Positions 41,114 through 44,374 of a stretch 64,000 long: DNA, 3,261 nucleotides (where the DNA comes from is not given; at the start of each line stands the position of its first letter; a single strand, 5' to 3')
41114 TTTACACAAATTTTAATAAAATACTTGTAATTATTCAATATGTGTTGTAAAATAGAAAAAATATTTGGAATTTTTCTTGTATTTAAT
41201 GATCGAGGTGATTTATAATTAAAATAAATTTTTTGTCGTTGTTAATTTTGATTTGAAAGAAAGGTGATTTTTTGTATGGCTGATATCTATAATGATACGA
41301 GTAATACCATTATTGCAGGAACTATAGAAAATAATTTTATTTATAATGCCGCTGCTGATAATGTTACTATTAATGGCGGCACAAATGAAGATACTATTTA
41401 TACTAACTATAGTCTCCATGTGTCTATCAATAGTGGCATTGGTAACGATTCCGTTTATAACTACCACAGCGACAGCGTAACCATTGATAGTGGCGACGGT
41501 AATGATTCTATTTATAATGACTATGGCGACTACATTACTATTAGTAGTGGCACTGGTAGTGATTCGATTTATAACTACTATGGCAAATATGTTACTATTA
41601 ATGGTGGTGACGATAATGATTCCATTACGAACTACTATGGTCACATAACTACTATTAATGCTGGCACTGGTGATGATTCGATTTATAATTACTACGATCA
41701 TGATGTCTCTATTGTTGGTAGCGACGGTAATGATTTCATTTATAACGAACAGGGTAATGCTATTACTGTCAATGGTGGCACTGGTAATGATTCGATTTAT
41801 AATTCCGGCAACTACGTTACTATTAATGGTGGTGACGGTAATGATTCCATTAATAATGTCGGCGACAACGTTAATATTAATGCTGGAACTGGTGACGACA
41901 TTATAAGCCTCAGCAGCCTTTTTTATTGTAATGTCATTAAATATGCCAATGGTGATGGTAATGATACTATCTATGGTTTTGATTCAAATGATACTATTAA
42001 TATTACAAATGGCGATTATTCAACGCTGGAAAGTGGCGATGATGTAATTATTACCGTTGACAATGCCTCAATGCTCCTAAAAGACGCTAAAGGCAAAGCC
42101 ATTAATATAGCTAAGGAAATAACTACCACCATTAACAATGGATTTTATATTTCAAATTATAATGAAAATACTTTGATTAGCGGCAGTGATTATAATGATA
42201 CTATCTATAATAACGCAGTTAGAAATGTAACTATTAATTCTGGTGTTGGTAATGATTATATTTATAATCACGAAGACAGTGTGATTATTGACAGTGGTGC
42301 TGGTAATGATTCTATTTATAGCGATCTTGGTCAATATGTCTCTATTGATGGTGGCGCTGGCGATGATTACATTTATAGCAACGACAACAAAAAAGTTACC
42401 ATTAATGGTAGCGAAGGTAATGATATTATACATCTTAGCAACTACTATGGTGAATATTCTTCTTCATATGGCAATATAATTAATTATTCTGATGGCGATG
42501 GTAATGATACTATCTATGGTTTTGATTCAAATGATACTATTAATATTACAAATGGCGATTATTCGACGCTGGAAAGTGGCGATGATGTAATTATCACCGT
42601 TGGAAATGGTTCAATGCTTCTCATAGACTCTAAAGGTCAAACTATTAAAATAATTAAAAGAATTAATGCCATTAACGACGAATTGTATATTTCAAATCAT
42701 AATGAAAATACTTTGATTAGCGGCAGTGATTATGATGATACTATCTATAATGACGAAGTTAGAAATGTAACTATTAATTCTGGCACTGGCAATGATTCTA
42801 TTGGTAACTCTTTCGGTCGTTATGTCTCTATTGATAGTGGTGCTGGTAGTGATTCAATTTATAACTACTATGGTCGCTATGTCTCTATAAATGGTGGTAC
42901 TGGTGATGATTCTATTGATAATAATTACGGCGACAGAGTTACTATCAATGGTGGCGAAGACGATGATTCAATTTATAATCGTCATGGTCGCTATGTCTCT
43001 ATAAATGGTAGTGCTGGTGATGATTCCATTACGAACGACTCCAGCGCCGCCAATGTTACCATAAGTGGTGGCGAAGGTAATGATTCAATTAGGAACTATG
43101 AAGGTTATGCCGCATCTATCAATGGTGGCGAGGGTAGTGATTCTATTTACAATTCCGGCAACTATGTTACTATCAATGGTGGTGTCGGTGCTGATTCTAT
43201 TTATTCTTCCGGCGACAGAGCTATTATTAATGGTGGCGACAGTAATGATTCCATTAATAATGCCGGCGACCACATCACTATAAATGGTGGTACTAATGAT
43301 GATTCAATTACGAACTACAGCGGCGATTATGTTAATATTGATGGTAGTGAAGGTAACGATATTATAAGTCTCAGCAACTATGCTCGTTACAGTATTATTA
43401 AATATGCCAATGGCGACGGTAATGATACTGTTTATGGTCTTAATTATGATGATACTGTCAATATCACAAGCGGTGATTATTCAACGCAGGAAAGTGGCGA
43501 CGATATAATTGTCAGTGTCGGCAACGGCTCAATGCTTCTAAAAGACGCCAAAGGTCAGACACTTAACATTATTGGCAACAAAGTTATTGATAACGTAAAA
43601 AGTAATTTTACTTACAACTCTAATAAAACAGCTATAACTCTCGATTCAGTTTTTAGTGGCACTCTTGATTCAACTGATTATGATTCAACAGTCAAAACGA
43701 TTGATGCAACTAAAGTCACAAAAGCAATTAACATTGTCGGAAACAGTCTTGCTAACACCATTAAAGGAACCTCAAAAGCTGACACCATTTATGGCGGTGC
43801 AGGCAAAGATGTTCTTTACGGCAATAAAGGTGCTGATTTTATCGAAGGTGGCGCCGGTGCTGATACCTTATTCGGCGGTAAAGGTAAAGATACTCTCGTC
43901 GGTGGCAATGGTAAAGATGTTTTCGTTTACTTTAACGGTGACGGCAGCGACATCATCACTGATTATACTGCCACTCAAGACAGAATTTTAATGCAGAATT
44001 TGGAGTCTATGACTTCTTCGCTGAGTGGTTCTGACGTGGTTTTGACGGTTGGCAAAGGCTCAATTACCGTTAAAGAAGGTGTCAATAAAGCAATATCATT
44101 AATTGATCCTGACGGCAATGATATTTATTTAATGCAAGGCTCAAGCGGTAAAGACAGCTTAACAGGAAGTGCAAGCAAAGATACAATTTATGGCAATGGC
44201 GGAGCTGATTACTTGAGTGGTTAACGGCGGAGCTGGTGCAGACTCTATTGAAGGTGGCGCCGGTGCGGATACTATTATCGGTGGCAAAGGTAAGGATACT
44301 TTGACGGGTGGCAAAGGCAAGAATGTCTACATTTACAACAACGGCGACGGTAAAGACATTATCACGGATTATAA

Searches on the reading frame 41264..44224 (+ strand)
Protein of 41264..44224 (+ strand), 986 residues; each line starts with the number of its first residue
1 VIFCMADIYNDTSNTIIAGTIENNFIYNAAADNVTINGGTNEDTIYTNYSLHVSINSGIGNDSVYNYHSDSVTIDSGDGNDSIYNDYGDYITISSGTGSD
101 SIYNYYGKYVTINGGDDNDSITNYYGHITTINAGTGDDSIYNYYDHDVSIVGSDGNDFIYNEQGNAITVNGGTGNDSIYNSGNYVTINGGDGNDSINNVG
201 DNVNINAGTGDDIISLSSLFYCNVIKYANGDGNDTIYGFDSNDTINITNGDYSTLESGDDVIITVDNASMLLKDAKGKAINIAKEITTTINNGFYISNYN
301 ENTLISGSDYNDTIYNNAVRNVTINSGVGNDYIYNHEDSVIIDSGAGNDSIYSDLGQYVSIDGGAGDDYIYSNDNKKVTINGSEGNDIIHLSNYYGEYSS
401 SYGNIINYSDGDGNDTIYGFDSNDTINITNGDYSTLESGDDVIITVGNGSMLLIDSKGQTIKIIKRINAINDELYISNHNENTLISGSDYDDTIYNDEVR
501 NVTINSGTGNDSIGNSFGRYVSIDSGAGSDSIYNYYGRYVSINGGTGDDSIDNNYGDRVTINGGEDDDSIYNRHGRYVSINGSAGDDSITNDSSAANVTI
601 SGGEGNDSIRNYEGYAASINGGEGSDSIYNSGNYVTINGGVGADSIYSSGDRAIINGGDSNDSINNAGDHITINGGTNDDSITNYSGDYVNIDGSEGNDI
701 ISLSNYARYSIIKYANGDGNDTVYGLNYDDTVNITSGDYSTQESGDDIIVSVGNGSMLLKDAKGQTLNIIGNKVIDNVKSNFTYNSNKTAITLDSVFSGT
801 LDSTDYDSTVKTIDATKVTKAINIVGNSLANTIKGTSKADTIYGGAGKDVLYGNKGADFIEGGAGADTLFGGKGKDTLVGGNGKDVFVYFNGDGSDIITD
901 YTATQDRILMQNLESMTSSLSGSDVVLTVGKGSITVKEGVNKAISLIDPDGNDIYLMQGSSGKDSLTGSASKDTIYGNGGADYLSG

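Call 37: search_protein_families(library=pfam, max_evalue=0.00001, proteins=[window:41264-44224:+])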
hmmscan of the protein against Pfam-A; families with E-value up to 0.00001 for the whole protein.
window:41264-44224:+ (986 aa): 1 family
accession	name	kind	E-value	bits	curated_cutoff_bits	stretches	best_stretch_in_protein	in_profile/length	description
PF00353.25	HemolysinCabind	-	3e-21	75.4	23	3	826-860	2-36/36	RTX calcium-binding nonapeptide repeat (4 copies)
